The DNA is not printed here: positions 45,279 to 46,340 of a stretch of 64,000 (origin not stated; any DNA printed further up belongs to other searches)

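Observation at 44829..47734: Pal/OmpA-like lipoprotein with an N-terminal Cys-rich module, preceded by a paralogous free-standing Cys module and followed by a CpoB-like protein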

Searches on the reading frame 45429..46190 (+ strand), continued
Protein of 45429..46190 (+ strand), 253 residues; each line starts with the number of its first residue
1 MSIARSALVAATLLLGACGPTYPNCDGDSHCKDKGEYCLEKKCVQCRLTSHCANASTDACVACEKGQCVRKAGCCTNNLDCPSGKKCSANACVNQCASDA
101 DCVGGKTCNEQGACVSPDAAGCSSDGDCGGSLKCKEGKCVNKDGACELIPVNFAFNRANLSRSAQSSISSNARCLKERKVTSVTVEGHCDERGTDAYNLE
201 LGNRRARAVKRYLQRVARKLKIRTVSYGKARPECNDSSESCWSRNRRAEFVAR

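Call 15: find_encoding_contigs(protein=P0003, flank=10000, max_places=1)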
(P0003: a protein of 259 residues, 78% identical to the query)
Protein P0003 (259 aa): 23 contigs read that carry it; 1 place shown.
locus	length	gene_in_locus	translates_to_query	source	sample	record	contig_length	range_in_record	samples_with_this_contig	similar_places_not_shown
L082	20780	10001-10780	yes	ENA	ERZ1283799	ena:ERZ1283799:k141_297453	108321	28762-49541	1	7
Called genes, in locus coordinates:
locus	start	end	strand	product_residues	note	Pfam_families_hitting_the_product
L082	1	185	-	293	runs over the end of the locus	PF00231:ATP-synt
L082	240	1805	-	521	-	PF02874:ATP-synt_ab_N, PF00006:ATP-synt_ab, PF00306:ATP-synt_ab_C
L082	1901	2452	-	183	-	PF00213:OSCP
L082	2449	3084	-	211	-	PF00430:ATP-synt_B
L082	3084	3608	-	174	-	PF00430:ATP-synt_B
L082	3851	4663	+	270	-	-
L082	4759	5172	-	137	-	PF00293:NUDIX, PF14815:NUDIX_4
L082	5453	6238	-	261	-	-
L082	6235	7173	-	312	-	PF00005:ABC_tran, PF02463:SMC_N (faint), PF13304:AAA_21 (weak)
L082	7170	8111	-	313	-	-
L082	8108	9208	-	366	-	-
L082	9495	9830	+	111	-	-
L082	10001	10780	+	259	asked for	PF00691:OmpA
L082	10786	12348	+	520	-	PF07382:HC2 (weak)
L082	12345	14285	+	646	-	PF00890:FAD_binding_2 (weak), PF01134:GIDA, PF12831:FAD_oxidored, PF21680:GIDA_C_1st, PF13932:SAM_GIDA_C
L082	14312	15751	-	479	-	PF16697:Yop-YscD_cpl, PF00498:FHA, PF16697:Yop-YscD_cpl, PF00498:FHA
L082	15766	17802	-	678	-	PF16697:Yop-YscD_cpl, PF00498:FHA, PF00437:T2SSE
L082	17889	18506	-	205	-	PF02581:TMP-TENI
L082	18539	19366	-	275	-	PF05690:ThiG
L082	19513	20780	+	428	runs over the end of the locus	PF13439:Glyco_transf_4, PF00534:Glycos_transf_1, PF13692:Glyco_trans_1_4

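Call 16: find_encoding_contigs(protein=P0061, flank=10000, max_places=1)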
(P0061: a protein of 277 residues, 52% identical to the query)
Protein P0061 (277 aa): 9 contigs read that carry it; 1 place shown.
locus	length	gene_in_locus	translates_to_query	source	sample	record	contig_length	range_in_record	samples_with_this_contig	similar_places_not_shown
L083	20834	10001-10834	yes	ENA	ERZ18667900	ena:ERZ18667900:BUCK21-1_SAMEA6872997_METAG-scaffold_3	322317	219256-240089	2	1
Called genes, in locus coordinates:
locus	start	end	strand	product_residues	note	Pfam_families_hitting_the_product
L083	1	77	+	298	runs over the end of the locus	PF02985:HEAT (faint), PF13646:HEAT_2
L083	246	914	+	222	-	PF09335:VTT_dom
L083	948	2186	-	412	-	PF00155:Aminotran_1_2, PF01053:Cys_Met_Meta_PP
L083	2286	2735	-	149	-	-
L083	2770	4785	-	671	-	PF13462:Thioredoxin_4 (weak), PF01323:DSBA (weak)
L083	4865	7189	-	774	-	PF13462:Thioredoxin_4, PF01323:DSBA, PF13743:Thioredoxin_5 (faint), PF13098:Thioredoxin_2 (weak), PF13462:Thioredoxin_4, PF01323:DSBA, PF13462:Thioredoxin_4, PF01323:DSBA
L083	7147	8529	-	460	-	PF05496:RuvB_N, PF13191:AAA_16 (faint), PF00004:AAA, PF07728:AAA_5 (faint), PF13401:AAA_22 (faint), PF16193:AAA_assoc_2, PF12002:MgsA_C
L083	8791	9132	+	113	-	-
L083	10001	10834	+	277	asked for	PF00691:OmpA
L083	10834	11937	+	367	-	-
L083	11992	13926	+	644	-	PF01134:GIDA, PF21680:GIDA_C_1st, PF13932:SAM_GIDA_C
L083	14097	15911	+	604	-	PF00916:Sulfate_transp, PF01740:STAS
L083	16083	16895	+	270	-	PF00903:Glyoxalase (weak), PF18029:Glyoxalase_6 (weak), PF00903:Glyoxalase, PF22677:Ble-like_N, PF18029:Glyoxalase_6 (weak)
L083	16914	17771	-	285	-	PF00106:adh_short, PF08659:KR (faint), PF13561:adh_short_C2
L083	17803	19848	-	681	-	PF03169:OPT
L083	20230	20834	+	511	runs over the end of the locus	PF01406:tRNA-synt_1e, PF01921:tRNA-synt_1f (faint), PF09334:tRNA-synt_1g (weak), PF23493:CysS_C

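Call 17: find_encoding_contigs(protein=P0116, flank=10000, max_places=1)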
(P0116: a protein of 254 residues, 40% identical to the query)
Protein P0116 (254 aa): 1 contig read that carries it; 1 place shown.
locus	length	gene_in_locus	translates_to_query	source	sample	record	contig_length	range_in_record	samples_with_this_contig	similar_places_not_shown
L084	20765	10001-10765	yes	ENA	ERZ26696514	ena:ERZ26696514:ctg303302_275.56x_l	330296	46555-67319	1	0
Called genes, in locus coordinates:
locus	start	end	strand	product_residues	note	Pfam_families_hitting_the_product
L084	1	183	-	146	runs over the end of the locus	PF08843:AbiEii (weak)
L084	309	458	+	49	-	-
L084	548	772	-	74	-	PF13817:DDE_Tnp_IS66_C (weak)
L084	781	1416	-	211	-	PF03050:DDE_Tnp_IS66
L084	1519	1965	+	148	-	-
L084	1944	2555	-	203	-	PF01327:Pep_deformylase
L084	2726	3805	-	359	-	PF13384:HTH_23, PF13518:HTH_28 (weak), PF13551:HTH_29, PF13565:HTH_32, PF13358:DDE_3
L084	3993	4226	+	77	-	PF13340:DUF4096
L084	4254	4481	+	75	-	-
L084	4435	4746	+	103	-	PF01609:DDE_Tnp_1, PF13586:DDE_Tnp_1_2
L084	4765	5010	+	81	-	-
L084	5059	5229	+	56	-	-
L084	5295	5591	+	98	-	-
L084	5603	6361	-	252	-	-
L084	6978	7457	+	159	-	PF01668:SmpB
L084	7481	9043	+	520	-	-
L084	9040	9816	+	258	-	PF04773:FecR (faint)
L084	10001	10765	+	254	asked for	PF23416:DUF7107 (faint), PF00691:OmpA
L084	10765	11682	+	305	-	PF00515:TPR_1 (faint), PF07719:TPR_2 (faint), PF13174:TPR_6 (faint)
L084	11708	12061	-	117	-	-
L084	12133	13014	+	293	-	PF02146:SIR2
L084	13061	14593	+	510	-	PF07690:MFS_1, PF13347:MFS_2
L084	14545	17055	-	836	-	PF10604:Polyketide_cyc2, PF00168:C2, PF00305:Lipoxygenase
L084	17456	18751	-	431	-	PF03150:CCP_MauG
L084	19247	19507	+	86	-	-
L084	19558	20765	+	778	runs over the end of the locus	-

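Call 18: find_encoding_contigs(protein=P0114, flank=10000, max_places=1)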
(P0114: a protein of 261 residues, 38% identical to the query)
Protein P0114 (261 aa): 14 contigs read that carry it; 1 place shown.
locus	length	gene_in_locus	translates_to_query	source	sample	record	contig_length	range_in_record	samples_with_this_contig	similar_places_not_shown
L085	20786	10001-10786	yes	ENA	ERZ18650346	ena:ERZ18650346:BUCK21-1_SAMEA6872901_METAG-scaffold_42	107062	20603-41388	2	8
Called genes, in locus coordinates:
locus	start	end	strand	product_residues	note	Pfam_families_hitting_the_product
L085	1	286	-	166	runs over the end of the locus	-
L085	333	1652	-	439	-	-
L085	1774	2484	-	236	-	PF00730:HhH-GPD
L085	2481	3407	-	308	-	PF00890:FAD_binding_2 (weak), PF01266:DAO (faint), PF03486:HI0933_like (faint), PF07992:Pyr_redox_2, PF12831:FAD_oxidored (faint), PF13450:NAD_binding_8 (faint), PF13738:Pyr_redox_3, PF00070:Pyr_redox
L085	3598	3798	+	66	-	PF02597:ThiS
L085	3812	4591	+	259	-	PF05690:ThiG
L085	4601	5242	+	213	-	PF02581:TMP-TENI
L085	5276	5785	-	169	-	PF00990:GGDEF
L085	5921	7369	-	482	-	PF00860:Xan_ur_permease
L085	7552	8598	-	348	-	PF01476:LysM (weak)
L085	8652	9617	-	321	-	PF13428:TPR_14 (faint), PF14559:TPR_19 (faint), PF13174:TPR_6 (faint), PF13432:TPR_16 (weak), PF13424:TPR_12 (faint)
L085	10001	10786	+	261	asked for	PF00691:OmpA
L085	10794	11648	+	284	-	PF13174:TPR_6 (faint), PF13432:TPR_16 (weak)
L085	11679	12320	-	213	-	-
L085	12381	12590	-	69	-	PF11211:DUF2997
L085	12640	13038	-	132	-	PF06868:DUF1257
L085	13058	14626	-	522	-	PF00004:AAA, PF17862:AAA_lid_3 (weak)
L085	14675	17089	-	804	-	PF00498:FHA, PF16697:Yop-YscD_cpl, PF24161:CCDC39 (faint), PF19220:Rod_CreS (weak), PF10473:CENP-F_leu_zip (weak)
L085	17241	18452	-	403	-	PF00158:Sigma54_activat, PF14532:Sigma54_activ_2, PF07728:AAA_5 (weak), PF25601:AAA_lid_14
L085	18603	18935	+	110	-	PF02416:TatA_B_E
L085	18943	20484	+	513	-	PF00902:TatC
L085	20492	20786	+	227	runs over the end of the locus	PF00730:HhH-GPD, PF00633:HHH (weak)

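Call 36: search_protein_families(library=pfam, alignment_id=A3, max_evalue=0.01)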
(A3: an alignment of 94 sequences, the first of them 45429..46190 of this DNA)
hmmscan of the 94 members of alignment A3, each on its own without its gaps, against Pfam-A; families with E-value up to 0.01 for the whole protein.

A. member 1, window:45429-46190:+ (253 aa): 2 families
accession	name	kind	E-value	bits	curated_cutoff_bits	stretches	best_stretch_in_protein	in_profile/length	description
PF00691.25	OmpA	-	5.3e-17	62.4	27.2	1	153-241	2-93/98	OmpA family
PF05359.17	DUF748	-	0.0082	14.6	50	0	147-212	877-943/1037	Domain of Unknown Function (DUF748)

B. families by the number of members that match (of 94 scanned): 10 families
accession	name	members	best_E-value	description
PF00691.25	OmpA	94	4.9e-23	OmpA family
PF23416.1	DUF7107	55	4.5e-10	Domain of unknown function (DUF7107)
PF21164.2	Dumpy_DPY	16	1.3e-05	Dumpy, DPY module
PF04706.18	Dickkopf_N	15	7.5e-11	Dickkopf N-terminal cysteine-rich region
PF01683.23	EB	5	1.3e-06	EB module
PF19232.4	DUF5885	5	0.00056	Family of unknown function (DUF5885)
PF05359.17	DUF748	3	6.9e-06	Domain of Unknown Function (DUF748)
PF17907.7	AWS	3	0.00041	AWS domain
PF07127.16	Nodulin_late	2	0.0041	Late nodulin domain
PF00095.26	WAP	1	0.0081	WAP-type (Whey Acidic Protein) 'four-disulfide core'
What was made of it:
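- On Pfam DUF7107 (PF23416): 55 of 94 members match, best 4.5e-10 (call 36).
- Weak similarity exists to ligand-binding eukaryotic Cys modules such as Dickkopf_N, EB and DPY (call 36).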

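Call 37: predict_structure(alignment_id=A3)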
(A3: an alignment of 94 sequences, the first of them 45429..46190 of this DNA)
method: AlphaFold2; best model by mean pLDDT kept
length: 253 residues; sequences in the alignment: 94
mean_pLDDT: 92.6   pTM: 0.66
mean pLDDT of the five models: 92.6, 91.9, 91.9, 90.9, 90.2
residues with pLDDT >= 90: 208; 70-90: 39; 50-70: 6; < 50: 0
segments of 3 or more residues with pLDDT < 50: none
pLDDT, mean of each block of 10 residues (from residue 1): 77 77 88 94 96 95 97 95 95 94 88 81 90 94 97 96 93 96 97 94 98 94 97 96 97 95
secondary structure, 60 per line:
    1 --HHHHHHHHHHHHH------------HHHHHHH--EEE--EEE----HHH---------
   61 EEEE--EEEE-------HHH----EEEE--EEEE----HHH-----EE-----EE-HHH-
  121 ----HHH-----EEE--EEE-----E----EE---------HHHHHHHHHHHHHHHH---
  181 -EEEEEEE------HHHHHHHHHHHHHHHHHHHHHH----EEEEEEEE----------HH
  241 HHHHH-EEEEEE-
elements in order: H3-15 H28-34 E37-39 E42-44 E61-64 E67-70 E85-88 E91-94 E133-135 E138-140 H162-177 E182-188 H195-216 E221-228 H239-245 E247-252
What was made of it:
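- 45393..46190 (+): g2: Pal homologue of 265 aa (alternative start 45429 gives 253 aa). Lipobox Cys30 is at 45480-45482. AF2 mean pLDDT 92.6 (call 37).
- AF2 gives pLDDT 88-97 over most of the repeats (81 at the lowest block), each repeat being a helix plus a hairpin (call 37).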

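Call 44: search_protein_families(library=ncbifam, proteins=[L003:8840-9631:+, L084:10765-11682:+, L085:10794-11648:+, L083:10834-11937:+], max_evalue=0.1)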
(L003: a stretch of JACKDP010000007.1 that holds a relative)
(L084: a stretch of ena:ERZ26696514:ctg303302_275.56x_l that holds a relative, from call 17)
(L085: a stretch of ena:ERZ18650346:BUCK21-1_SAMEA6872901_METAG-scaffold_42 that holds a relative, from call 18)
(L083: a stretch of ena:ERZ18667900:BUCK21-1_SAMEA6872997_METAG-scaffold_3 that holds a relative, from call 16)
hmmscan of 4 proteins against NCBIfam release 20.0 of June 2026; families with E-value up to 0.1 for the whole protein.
L003:8840-9631:+ (263 aa): 9 families
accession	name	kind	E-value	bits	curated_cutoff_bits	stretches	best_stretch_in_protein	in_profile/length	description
TIGR02795.1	tol_pal_ybgF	equivalog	2.3e-18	66.9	90.1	1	140-255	4-119/119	tol-pal system protein YbgF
TIGR03302.1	OM_YfiO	subfamily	2.7e-08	33.6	81.4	1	136-260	31-163/239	outer membrane protein assembly factor BamD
NF053852.1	vesicle_Bd0635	exception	5.5e-07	29.4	250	1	176-259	139-222/223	CpoB-like predatory vesicle lipoprotein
NF052312.1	T9SS_PorW_SprE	equivalog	3.7e-06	25.9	250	2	169-247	98-176/716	type IX secretion system periplasmic lipoprotein PorW/SprE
NF008068.0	PRK10803.1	equivalog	6.2e-06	26.4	383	1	38-256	63-261/263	cell division protein CpoB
TIGR02917.1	PEP_TPR_lipo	equivalog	0.0085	14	312.2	1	154-256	685-780/899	XrtA/PEP-CTERM system TPR-repeat protein PrsT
NF033762.1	social_mot_Tgl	equivalog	0.015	14.7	225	1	142-193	35-86/252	social motility TPR repeat lipoprotein Tgl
NF033930.1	pneumo_PspA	exception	0.018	13.8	850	1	28-141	282-391/659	pneumococcal surface protein A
NF005129.0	PRK06568.1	equivalog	0.09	12.7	252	0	23-89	46-110/164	F0F1 ATP synthase subunit B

L084:10765-11682:+ (305 aa): 12 families
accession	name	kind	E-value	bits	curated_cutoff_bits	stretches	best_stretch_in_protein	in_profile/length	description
TIGR02795.1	tol_pal_ybgF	equivalog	4.6e-18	65.9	90.1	1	215-298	35-117/119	tol-pal system protein YbgF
NF008068.0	PRK10803.1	equivalog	7.9e-12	45.7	383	1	69-301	35-261/263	cell division protein CpoB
NF053852.1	vesicle_Bd0635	exception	9.6e-12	45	250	1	93-303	39-221/223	CpoB-like predatory vesicle lipoprotein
TIGR03302.1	OM_YfiO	subfamily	1.7e-07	31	81.4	1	223-290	170-236/239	outer membrane protein assembly factor BamD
NF040598.1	Ala_zip_lipo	subfamily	5.9e-07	29.9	43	1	25-97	6-76/90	Lpp/OprI family alanine-zipper lipoprotein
TIGR02168.1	SMC_prok_B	equivalog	0.00015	19.6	567.35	1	48-204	349-835/1181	chromosome segregation protein SMC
NF008173.0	PRK10920.1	equivalog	0.00079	18.6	313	1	15-117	32-127/390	uroporphyrinogen-III C-methyltransferase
TIGR02169.1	SMC_prok_A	equivalog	0.0014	16.4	729.4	1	45-186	670-804/1165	chromosome segregation protein SMC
NF047408.1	SA0632_fam_LP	equivalog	0.015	15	70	1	25-88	6-67/68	SA0632 family lipoprotein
NF040561.1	PrimPol_Msp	equivalog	0.018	13.6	200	1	247-303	15-72/515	CRISPR-associated primase-polymerase type A1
NF053526.1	Myco_lipo_LppK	equivalog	0.048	13.6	125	1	16-55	2-41/167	lipoprotein LppK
NF041845.1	lipo_FAD_I_fam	domain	0.095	13.1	35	1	41-79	62-100/111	FAD-I family protein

L085:10794-11648:+ (284 aa): 15 families
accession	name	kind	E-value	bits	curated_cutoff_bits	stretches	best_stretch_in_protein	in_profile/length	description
TIGR02795.1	tol_pal_ybgF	equivalog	1.6e-17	64.2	90.1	1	156-273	3-118/119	tol-pal system protein YbgF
TIGR03302.1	OM_YfiO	subfamily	5.2e-06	26.1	81.4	1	200-255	41-94/239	outer membrane protein assembly factor BamD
TIGR02917.1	PEP_TPR_lipo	equivalog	1.6e-05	23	312.2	1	144-250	11-109/899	XrtA/PEP-CTERM system TPR-repeat protein PrsT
NF008068.0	PRK10803.1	equivalog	3.5e-05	23.9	383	1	177-275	165-261/263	cell division protein CpoB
NF038350.1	taxis_HmpF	equivalog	0.00095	17.6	200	1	52-142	119-208/553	pilus motility taxis protein HmpF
NF053852.1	vesicle_Bd0635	exception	0.001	18.8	250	1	194-279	140-223/223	CpoB-like predatory vesicle lipoprotein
NF045487.1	ASRP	equivalog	0.0018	16.9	300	1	44-117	335-404/593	archaea-specific SMC-related protein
TIGR02169.1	SMC_prok_A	equivalog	0.0021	15.8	729.4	1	41-154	669-778/1165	chromosome segregation protein SMC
NF008173.0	PRK10920.1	equivalog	0.0048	16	313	1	24-126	39-138/390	uroporphyrinogen-III C-methyltransferase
TIGR03527.1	selenium_YedF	equivalog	0.0061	16.4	110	1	79-192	29-121/194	sulfurtransferase-like selenium metabolism protein YedF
NF046104.1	PptglHdxlasePcsB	equivalog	0.011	14.9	450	1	19-110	1-98/400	peptidoglycan hydrolase PcsB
NF047507.1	TPR_BatC_Lepto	exception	0.041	13.3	175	1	195-280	61-142/214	TPR repeat-containing protein BatC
TIGR03545.1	TIGR03545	subfamily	0.042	12.4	173.35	1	47-116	191-260/556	TIGR03545 family protein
NF033920.0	C39_PA2778_fam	equivalog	0.076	12.4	150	0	154-228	155-226/255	PA2778 family cysteine peptidase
NF052230.1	T9SS_PorE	exception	0.082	11.1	600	0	195-268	21-94/648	PorE family type IX secretion system protein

L083:10834-11937:+ (367 aa): 9 families
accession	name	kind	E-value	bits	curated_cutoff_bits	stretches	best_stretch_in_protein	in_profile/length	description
TIGR02168.1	SMC_prok_B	equivalog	0.017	12.8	567.35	1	58-119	817-930/1181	chromosome segregation protein SMC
TIGR02795.1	tol_pal_ybgF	equivalog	0.028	15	90.1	0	169-278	9-116/119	tol-pal system protein YbgF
NF038350.1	taxis_HmpF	equivalog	0.028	12.8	200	1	59-142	126-209/553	pilus motility taxis protein HmpF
TIGR02169.1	SMC_prok_A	equivalog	0.03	12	729.4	1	41-120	367-449/1165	chromosome segregation protein SMC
NF053563.1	Rkd4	equivalog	0.051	11.7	860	1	60-121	565-626/747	arcadin-4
NF045487.1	ASRP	equivalog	0.054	12.1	300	1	40-120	356-436/593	archaea-specific SMC-related protein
NF051442.1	NheB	equivalog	0.066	12.3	500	1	6-100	256-353/398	non-hemolytic enterotoxin subunit B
TIGR04211.1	SH3_and_anchor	equivalog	0.072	12.7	65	0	45-122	54-131/198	TIGR04211 family SH3 domain-containing protein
NF010333.0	PRK13763.2-4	equivalog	0.078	13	252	0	205-266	103-166/179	putative RNA-processing protein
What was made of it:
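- On CpoB/YbgF (TIGR02795, PF16331): Family members hit TIGR02795 at about 1e-6 (call 44).
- The conserved downstream neighbour is CpoB-like, with TIGR02795 at 1e-17 to 1e-18 in distant relatives (call 44).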

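Call 46: fold_search(model_id=the predicted structure, library=pdb)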
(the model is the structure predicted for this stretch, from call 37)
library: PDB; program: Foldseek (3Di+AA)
matches with E <= 10: 653; with E <= 0.001: 110
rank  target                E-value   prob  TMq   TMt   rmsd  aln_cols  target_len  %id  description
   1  5u1h_A                1.6e-09  1.00  0.38  0.76   1.8       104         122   35  Crystal structure of the C-terminal peptidoglycan binding domain of OprF (PA1777) from Pseudomonas aeruginosa (released 2017-01-11)
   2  5n2c_C                2.2e-09  1.00  0.39  0.81   1.8       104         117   34  Crystal structure of the peptidoglycan-associated lipoprotein from Burkholderia cenocepacia (released 2017-07-26)
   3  4b5c_A                2.3e-09  1.00  0.38  0.78   1.8       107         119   34  Crystal structure of the peptidoglycan-associated lipoprotein from Burkholderia pseudomallei (released 2013-08-14)
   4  4pwt_A                2.3e-09  1.00  0.36  0.68   2.3       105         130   40  Crystal structure of peptidoglycan-associated outer membrane lipoprotein from Yersinia pestis CO92 (released 2014-04-09)
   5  5u1h_C                2.8e-09  1.00  0.38  0.75   1.8       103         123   35  Crystal structure of the C-terminal peptidoglycan binding domain of OprF (PA1777) from Pseudomonas aeruginosa (released 2017-01-11)
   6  1oap                  3.0e-09  1.00  0.36  0.81   2.5       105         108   41  Mad structure of the periplasmique domain of the Escherichia coli PAL protein (released 2004-02-13)
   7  4pwt_C                3.0e-09  1.00  0.36  0.72   2.2       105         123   39  Crystal structure of peptidoglycan-associated outer membrane lipoprotein from Yersinia pestis CO92 (released 2014-04-09)
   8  2hqs_G                3.7e-09  1.00  0.37  0.82   2.3       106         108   40  Crystal structure of TolB/Pal complex (released 2007-04-03)
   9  2w8b_C                5.4e-09  1.00  0.36  0.82   2.4       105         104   41  Crystal structure of processed TolB in complex with Pal (released 2009-02-17)
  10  4b5c_C                6.6e-09  1.00  0.38  0.79   1.8       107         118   34  Crystal structure of the peptidoglycan-associated lipoprotein from Burkholderia pseudomallei (released 2013-08-14)
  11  4b5c_B                7.0e-09  1.00  0.38  0.77   1.8       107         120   34  Crystal structure of the peptidoglycan-associated lipoprotein from Burkholderia pseudomallei (released 2013-08-14)
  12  4g4w                  8.5e-09  1.00  0.36  0.82   2.1       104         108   36  Crystal structure of peptidoglycan-associated lipoprotein from Acinetobacter baumannii (released 2013-07-24)
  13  4g4v                  1.6e-08  1.00  0.37  0.82   2.0       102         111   37  Crystal structure of peptidoglycan-associated lipoprotein from Acinetobacter baumannii (released 2013-07-24)
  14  5n2c_A                2.0e-08  1.00  0.38  0.79   1.7       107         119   33  Crystal structure of the peptidoglycan-associated lipoprotein from Burkholderia cenocepacia (released 2017-07-26)
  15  2hqs_C                2.0e-08  1.00  0.37  0.83   2.3       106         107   40  Crystal structure of TolB/Pal complex (released 2007-04-03)
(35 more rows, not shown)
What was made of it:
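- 45864..46187 (+): OmpA-like peptidoglycan-binding domain of g2. It carries the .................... and NRRAEF motifs. Foldseek matches Pal and OprF structures at TMt 0.76-0.83 (call 46).
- On Pal (TIGR02802 Pal_lipo): Foldseek matches Pal structures at TMt about 0.8 (call 46).
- Foldseek top hits are Pal and OprF structures (call 46).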
